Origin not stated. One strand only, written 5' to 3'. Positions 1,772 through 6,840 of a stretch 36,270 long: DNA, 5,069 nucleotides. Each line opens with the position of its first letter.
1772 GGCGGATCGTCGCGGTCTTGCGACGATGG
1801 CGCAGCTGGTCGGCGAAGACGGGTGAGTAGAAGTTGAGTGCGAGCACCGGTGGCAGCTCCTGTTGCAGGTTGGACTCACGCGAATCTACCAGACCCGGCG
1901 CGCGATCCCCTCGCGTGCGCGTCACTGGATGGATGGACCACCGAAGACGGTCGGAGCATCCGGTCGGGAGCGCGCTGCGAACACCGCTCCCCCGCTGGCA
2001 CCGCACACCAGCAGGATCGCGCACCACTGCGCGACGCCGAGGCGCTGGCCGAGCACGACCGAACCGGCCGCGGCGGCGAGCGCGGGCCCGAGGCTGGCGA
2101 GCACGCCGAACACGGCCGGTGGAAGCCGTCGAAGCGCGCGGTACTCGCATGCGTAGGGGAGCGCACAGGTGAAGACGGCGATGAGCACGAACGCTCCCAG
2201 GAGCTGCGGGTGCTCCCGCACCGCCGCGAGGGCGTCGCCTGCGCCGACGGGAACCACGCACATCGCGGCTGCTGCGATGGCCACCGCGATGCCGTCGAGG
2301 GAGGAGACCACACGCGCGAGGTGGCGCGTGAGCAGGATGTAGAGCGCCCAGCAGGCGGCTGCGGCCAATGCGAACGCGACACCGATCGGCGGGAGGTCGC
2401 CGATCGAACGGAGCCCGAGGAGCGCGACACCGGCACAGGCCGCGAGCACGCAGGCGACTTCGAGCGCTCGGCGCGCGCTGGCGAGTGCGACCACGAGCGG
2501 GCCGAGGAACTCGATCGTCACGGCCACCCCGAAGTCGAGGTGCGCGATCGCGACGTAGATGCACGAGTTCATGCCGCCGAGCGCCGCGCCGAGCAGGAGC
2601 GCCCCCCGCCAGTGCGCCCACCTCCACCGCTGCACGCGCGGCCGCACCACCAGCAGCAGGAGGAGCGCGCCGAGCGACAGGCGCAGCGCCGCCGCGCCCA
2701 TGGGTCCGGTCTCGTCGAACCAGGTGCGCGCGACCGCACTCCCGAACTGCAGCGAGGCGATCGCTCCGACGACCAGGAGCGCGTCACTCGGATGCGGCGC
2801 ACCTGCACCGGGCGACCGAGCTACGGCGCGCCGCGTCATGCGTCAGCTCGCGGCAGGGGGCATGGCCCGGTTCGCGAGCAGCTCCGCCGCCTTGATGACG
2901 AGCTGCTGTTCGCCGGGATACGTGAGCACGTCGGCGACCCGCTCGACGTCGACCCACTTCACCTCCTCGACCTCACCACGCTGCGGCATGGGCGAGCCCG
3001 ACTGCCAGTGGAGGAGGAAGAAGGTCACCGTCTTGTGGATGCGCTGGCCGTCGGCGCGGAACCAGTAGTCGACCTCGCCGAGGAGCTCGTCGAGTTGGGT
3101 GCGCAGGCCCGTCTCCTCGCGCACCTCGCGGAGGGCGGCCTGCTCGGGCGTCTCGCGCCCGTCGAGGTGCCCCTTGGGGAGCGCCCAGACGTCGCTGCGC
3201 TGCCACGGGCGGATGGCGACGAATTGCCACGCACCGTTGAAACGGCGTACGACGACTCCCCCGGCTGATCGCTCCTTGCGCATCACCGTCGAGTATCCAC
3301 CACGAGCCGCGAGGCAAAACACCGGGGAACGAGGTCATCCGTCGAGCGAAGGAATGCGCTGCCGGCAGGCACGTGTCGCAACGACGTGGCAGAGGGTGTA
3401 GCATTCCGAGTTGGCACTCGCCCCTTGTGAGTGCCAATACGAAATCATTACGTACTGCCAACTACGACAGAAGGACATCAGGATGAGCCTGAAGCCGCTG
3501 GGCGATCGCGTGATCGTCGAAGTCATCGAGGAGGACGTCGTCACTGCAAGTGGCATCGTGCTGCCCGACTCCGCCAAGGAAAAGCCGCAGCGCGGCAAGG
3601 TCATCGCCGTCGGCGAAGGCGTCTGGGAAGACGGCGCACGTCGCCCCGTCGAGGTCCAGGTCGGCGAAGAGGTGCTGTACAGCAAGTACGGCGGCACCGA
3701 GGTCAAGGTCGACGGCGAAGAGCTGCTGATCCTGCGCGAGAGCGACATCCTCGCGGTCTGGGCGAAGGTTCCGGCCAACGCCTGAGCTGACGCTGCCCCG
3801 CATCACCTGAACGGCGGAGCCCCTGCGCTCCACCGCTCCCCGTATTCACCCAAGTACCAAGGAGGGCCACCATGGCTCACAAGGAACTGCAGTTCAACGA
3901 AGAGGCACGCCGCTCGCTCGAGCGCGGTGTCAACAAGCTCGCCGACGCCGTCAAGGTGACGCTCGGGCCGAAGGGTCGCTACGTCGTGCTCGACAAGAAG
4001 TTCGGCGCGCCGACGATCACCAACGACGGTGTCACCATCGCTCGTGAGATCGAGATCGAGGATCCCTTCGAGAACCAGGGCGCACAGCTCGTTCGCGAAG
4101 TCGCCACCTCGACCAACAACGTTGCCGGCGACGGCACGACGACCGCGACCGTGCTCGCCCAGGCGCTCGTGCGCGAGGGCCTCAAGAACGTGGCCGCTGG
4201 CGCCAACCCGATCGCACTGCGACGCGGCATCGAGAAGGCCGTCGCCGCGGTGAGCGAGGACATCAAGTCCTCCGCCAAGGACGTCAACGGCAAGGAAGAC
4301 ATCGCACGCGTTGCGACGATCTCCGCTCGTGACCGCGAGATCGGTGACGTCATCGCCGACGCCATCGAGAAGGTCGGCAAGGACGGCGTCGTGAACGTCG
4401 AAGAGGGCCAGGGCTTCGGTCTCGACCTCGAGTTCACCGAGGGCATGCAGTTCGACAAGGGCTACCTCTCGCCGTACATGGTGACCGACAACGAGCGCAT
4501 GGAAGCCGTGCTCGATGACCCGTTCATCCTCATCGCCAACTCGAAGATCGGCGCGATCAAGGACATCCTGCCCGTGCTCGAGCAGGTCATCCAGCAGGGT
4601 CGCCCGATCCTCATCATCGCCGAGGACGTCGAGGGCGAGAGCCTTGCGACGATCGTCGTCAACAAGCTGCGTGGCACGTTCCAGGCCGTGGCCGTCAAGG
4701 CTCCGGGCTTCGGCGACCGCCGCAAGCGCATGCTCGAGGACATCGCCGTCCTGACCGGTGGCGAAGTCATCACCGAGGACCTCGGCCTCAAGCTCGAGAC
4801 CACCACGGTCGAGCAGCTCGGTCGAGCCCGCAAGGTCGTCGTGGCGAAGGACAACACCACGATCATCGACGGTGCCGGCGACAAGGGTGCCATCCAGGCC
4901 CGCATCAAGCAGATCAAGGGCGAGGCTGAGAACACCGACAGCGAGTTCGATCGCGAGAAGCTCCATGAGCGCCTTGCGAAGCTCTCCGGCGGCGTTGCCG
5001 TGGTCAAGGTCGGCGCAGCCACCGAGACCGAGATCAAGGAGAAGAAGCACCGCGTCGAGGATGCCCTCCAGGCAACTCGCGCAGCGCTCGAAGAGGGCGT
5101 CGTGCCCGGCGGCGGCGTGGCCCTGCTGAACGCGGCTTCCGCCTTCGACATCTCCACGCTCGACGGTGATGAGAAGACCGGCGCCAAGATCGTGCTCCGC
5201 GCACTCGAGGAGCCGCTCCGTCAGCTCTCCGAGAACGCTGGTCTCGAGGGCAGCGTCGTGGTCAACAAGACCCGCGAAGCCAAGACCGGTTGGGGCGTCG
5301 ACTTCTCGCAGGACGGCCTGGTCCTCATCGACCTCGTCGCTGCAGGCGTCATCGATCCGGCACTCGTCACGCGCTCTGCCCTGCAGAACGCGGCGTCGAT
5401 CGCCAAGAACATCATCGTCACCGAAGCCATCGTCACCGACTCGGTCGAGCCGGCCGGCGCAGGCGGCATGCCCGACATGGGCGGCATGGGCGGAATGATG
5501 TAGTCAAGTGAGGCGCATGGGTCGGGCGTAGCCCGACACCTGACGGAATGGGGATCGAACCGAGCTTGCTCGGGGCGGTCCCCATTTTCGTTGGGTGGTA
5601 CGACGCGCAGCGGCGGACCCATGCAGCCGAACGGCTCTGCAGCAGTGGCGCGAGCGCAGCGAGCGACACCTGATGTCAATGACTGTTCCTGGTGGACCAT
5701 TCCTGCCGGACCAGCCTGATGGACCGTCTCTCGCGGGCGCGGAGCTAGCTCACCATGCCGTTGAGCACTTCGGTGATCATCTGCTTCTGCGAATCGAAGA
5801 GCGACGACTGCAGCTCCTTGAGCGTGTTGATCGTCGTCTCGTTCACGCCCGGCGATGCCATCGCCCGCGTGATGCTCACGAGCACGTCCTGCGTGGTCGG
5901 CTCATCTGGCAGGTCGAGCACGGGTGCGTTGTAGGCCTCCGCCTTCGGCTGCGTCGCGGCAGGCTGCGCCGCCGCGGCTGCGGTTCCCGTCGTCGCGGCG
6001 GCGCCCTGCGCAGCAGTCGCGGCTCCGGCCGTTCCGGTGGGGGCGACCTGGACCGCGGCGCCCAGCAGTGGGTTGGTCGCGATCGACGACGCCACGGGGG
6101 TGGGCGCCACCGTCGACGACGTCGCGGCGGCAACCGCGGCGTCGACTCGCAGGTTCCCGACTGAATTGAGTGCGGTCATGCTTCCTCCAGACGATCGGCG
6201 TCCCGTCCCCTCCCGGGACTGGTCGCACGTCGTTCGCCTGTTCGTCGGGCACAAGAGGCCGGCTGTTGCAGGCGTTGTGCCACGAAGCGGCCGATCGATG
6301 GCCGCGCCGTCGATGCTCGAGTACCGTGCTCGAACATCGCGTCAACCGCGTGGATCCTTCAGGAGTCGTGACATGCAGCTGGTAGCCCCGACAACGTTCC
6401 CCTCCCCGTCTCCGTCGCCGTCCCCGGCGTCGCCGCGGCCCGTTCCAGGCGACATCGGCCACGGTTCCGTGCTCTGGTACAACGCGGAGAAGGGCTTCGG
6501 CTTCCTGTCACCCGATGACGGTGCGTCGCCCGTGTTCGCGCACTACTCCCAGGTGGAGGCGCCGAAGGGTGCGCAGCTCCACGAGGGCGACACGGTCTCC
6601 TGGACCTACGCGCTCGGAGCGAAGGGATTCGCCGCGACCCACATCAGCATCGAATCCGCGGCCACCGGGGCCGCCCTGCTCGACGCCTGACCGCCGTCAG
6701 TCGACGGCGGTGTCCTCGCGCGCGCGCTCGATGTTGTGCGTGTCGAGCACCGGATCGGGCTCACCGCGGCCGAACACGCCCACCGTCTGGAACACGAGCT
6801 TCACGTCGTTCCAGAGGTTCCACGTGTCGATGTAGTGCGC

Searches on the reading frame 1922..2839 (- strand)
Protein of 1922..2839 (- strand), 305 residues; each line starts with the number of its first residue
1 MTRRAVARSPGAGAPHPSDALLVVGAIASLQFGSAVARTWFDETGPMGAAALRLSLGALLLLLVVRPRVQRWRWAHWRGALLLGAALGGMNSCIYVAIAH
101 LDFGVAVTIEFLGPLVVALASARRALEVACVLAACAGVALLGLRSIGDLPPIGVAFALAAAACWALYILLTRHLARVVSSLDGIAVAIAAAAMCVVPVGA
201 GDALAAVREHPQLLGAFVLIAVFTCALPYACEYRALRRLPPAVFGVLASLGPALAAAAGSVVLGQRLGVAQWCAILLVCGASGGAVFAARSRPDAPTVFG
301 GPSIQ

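Call 14: search_protein_families(library=pfam, proteins=[window:1922-2839:-], max_evalue=0.001)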
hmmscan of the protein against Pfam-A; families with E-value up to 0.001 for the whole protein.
window:1922-2839:- (305 aa): 1 family
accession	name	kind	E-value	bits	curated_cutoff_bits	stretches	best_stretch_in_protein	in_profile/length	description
PF00892.27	EamA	-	3.6e-21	76.3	28.2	2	152-281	2-129/135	EamA-like transporter family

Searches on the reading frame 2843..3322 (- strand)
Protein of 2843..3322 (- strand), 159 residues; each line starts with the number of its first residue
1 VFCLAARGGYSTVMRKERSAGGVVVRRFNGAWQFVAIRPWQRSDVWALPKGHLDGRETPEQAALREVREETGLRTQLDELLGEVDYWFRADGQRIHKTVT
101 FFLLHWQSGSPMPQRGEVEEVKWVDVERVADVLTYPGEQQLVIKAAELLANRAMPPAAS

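Call 14: search_protein_families(library=pfam, proteins=[window:2843-3322:-], max_evalue=0.001)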
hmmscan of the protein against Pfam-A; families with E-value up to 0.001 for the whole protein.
window:2843-3322:- (159 aa): 1 family
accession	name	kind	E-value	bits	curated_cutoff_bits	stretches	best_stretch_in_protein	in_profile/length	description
PF00293.34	NUDIX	-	3.9e-22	79.1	21.1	1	20-130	5-119/134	NUDIX domain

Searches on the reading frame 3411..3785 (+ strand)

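Call 14: search_protein_families(library=pfam, proteins=[window:3411-3785:+], max_evalue=0.001)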
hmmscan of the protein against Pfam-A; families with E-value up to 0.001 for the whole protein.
window:3411-3785:+ (124 aa): 1 family
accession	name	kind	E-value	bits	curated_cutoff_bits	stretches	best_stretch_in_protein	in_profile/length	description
PF00166.26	Cpn10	-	7.2e-33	112.9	21.1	1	27-116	2-92/93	Chaperonin 10 Kd subunit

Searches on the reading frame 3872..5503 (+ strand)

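Call 14: search_protein_families(library=pfam, proteins=[window:3872-5503:+], max_evalue=0.001)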
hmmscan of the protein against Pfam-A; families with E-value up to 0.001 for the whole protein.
window:3872-5503:+ (543 aa): 1 family
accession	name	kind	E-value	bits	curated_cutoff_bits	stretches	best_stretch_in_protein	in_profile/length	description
PF00118.29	Cpn60_TCP1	-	3.9e-78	263.7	34.3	1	23-523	1-488/490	TCP-1/cpn60 chaperonin family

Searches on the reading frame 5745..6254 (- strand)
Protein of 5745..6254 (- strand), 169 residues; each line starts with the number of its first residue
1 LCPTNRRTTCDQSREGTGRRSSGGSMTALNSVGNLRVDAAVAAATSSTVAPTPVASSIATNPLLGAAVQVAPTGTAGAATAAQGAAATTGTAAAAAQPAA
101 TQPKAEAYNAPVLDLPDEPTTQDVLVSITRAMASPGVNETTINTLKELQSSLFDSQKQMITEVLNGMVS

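Call 14: search_protein_families(library=pfam, proteins=[window:5745-6254:-], max_evalue=0.001)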
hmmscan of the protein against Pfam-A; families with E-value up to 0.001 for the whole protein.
window:5745-6254:- (169 aa): 0 families

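Call 50: search_protein_families(library=pfam, proteins=[window:5745-6254:-], max_evalue=1)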
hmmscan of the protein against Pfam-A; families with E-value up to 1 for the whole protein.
window:5745-6254:- (169 aa): 2 families
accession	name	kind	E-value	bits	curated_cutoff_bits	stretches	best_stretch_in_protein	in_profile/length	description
PF18635.6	EpCAM_N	-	0.037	14.7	27.5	1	1-25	2-26/38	Epithelial cell adhesion molecule, N-terminal domain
PF16072.10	DUF4813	-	0.24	11.4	27.6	1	14-139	155-272/291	Domain of unknown function (DUF4813)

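Call 94: search_protein_families(library=ncbifam, proteins=[window:5745-6179:-], max_evalue=0.001)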
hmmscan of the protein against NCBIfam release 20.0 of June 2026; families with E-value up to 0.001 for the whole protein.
window:5745-6179:- (144 aa): 0 families

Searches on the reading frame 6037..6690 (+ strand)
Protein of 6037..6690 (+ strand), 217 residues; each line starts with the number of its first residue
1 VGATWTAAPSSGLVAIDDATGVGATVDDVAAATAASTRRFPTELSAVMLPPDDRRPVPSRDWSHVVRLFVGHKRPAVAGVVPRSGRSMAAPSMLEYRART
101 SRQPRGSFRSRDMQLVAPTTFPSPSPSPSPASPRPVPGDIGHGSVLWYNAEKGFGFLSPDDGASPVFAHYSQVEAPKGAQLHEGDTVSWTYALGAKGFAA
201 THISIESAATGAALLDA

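Call 16: search_protein_families(library=pfam, proteins=[window:6037-6690:+], max_evalue=0.001)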
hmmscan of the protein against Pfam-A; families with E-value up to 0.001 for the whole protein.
window:6037-6690:+ (217 aa): 1 family
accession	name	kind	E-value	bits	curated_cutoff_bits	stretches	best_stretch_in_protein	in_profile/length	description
PF00313.28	CSD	-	1.3e-14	54.2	27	1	143-204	3-64/66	'Cold-shock' DNA-binding domain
